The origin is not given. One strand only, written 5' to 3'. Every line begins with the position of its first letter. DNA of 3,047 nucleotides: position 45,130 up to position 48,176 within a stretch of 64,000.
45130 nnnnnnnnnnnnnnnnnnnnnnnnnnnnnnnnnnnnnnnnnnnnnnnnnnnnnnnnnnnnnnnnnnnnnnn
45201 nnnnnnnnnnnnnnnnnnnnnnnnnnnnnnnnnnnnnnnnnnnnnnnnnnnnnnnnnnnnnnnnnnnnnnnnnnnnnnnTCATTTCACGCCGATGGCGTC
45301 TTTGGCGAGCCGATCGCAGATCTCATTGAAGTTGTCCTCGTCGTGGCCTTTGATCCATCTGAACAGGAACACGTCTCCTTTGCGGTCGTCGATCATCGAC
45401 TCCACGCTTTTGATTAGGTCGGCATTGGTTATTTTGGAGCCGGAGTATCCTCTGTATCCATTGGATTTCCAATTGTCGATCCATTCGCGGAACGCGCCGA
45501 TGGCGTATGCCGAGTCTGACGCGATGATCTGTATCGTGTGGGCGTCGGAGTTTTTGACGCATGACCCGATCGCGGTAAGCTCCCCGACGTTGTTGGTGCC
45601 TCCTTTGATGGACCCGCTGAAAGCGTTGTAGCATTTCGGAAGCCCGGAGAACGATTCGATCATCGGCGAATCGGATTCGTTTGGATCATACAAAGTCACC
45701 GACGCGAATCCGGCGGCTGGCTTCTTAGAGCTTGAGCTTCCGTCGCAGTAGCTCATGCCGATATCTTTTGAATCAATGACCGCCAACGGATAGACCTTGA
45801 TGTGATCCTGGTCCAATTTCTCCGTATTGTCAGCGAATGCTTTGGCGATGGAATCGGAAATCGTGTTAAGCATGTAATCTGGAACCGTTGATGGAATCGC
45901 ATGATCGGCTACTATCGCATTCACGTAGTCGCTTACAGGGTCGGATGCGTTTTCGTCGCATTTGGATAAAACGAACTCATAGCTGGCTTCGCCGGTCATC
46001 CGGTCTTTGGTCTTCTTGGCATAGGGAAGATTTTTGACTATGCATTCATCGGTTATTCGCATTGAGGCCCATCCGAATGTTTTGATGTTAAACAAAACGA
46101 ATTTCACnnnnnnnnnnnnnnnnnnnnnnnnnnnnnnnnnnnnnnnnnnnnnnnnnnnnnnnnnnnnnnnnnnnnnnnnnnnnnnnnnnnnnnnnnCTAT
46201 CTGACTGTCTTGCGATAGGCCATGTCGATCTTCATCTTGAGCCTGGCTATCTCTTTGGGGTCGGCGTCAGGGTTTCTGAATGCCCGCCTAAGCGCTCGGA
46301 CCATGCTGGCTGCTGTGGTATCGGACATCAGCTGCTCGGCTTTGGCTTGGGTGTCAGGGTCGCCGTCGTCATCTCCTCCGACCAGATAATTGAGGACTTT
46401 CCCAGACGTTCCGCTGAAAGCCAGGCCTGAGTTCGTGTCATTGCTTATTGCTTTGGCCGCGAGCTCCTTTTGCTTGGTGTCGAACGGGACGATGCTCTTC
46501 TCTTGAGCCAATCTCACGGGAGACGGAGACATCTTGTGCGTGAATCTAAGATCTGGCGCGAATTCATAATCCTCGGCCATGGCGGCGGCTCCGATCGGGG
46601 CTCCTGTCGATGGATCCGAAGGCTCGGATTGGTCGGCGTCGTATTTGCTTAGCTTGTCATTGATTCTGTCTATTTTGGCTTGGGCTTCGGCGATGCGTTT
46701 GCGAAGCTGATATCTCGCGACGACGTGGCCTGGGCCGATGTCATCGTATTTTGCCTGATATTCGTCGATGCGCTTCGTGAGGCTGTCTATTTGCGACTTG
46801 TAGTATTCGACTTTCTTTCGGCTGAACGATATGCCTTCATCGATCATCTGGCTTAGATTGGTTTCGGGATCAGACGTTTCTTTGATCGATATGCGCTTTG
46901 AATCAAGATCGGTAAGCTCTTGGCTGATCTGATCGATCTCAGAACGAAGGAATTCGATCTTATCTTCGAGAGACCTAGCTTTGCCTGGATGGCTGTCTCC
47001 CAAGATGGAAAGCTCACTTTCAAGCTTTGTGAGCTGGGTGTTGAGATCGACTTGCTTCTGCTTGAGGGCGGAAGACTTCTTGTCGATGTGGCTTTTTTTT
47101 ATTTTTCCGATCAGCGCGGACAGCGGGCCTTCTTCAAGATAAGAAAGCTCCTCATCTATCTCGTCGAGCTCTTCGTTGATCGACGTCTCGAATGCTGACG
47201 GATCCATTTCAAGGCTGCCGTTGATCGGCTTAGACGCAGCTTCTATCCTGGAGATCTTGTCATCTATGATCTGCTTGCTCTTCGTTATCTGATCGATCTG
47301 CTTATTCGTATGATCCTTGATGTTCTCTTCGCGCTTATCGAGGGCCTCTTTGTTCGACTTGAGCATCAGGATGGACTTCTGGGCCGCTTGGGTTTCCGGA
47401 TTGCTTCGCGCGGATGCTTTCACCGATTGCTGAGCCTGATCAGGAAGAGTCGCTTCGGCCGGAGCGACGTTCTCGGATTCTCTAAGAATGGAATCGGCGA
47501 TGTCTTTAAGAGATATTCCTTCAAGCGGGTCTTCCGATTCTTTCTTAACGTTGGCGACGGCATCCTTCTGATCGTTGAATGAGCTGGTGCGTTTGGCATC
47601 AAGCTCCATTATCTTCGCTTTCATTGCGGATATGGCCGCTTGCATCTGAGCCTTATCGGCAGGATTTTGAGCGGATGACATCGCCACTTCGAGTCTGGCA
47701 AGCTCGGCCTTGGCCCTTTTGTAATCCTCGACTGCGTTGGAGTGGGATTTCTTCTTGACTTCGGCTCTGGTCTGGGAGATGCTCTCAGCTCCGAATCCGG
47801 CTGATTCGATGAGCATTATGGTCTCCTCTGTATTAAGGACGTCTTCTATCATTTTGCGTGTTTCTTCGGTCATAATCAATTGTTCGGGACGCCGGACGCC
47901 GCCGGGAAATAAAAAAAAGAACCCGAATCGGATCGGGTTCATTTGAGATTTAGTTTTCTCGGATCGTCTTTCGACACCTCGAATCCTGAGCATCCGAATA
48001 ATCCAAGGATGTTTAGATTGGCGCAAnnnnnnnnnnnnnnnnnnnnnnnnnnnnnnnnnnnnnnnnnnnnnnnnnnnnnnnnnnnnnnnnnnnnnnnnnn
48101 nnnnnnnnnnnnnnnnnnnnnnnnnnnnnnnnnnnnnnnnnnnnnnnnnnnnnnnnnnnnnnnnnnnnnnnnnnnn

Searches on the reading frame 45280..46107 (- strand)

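Call 32: search_protein_families(library=phrogs, proteins=[window:45280-46107:-], max_evalue=0.001)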
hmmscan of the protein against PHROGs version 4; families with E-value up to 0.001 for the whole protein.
window:45280-46107:- (275 aa): 2 families
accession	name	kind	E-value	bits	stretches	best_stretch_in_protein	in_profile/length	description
phrog_531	-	DNA, RNA and nucleotide metabolism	2.1e-30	107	1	119-272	78-224/285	Rnase H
phrog_3265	-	DNA, RNA and nucleotide metabolism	5.6e-15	56.2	1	155-271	71-191/496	ribonuclease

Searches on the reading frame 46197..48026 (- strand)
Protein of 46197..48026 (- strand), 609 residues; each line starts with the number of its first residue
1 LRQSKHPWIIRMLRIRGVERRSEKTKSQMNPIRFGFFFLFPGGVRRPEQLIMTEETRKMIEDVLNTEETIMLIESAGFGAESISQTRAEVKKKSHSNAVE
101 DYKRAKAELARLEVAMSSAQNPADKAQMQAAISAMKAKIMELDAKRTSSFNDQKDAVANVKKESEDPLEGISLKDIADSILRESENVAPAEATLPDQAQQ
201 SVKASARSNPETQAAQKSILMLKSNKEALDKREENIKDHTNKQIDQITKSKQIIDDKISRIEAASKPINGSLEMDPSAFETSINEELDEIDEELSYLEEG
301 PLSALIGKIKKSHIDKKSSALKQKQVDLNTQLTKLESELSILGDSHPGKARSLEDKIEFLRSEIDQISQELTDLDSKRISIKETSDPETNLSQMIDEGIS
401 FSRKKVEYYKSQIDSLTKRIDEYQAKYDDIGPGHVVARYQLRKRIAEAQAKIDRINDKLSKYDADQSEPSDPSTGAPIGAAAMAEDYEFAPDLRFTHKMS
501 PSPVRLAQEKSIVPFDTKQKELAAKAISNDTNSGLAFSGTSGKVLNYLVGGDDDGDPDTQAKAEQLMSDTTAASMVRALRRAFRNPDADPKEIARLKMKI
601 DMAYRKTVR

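Call 23: search_protein_families(library=phrogs, proteins=[window:46197-48026:-], max_evalue=0.001)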
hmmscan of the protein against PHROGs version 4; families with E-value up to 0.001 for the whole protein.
window:46197-48026:- (609 aa): 1 family
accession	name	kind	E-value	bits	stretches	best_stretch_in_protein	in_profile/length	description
phrog_736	-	unknown function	0.00061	20.9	0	90-148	39-91/112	-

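Call 34: search_protein_families(library=pfam, proteins=[window:46197-48026:-], max_evalue=0.01)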
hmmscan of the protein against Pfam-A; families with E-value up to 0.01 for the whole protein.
window:46197-48026:- (609 aa): 0 families

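Call 65: search_protein_families(library=phrogs, proteins=[window:46197-48026:-], max_evalue=0.001)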
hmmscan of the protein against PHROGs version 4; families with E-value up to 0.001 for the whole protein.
window:46197-48026:- (609 aa): 1 family
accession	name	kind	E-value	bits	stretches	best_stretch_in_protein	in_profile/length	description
phrog_736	-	unknown function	0.00061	20.9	0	90-148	39-91/112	-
